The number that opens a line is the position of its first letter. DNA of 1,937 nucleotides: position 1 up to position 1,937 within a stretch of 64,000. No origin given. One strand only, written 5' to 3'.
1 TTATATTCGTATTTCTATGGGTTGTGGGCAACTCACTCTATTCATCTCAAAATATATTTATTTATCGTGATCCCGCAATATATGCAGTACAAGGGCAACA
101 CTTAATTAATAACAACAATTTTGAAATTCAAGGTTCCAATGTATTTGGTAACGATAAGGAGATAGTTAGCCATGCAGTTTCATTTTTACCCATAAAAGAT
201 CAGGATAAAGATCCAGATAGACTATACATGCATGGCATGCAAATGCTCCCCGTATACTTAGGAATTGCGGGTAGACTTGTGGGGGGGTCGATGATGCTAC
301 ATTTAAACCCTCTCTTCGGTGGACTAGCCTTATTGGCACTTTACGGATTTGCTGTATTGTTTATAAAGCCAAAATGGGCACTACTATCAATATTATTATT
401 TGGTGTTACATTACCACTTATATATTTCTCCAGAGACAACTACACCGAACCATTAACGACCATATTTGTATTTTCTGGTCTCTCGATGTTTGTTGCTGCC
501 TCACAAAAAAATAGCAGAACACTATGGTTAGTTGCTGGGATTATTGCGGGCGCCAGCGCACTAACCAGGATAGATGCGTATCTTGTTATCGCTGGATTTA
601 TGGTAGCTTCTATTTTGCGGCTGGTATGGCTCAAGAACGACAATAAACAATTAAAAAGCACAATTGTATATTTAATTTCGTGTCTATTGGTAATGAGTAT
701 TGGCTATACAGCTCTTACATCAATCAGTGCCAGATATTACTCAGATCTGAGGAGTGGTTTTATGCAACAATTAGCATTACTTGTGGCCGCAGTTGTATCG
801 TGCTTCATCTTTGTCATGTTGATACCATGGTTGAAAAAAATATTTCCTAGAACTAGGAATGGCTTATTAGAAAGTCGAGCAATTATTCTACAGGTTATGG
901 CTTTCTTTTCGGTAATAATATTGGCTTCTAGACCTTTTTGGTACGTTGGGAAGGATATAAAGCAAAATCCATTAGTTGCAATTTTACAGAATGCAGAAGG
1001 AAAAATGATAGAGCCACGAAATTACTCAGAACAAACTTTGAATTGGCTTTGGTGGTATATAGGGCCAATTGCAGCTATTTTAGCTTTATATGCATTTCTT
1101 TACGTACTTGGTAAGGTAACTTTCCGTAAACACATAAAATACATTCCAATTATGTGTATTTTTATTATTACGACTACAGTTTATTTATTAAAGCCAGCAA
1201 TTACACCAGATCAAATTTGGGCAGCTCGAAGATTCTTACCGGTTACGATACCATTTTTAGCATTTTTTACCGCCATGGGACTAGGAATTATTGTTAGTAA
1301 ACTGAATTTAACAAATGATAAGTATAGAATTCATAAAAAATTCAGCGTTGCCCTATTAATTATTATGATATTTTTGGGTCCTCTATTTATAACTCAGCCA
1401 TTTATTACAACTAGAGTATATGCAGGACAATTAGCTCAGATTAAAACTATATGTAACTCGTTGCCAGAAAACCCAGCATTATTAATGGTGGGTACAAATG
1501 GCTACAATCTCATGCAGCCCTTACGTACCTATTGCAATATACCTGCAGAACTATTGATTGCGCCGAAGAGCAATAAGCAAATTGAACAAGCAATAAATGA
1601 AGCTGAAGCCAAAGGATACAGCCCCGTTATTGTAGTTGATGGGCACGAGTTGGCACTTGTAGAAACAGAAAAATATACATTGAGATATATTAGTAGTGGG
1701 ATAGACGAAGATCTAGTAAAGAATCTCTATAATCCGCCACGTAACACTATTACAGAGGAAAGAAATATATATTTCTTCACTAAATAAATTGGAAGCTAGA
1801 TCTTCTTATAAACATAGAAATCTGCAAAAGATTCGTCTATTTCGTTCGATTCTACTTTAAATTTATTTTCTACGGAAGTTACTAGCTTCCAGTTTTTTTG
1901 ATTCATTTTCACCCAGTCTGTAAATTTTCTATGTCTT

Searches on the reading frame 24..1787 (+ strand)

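Call 47: search_protein_families(library=pfam, proteins=[window:24-1787:+], max_evalue=0.00001)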
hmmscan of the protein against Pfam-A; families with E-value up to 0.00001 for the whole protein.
window:24-1787:+ (587 aa): 1 family
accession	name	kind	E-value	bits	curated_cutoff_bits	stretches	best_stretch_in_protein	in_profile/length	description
PF13231.12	PMT_2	-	2.2e-06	28.4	26.1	1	97-224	30-151/160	Dolichyl-phosphate-mannose-protein mannosyltransferase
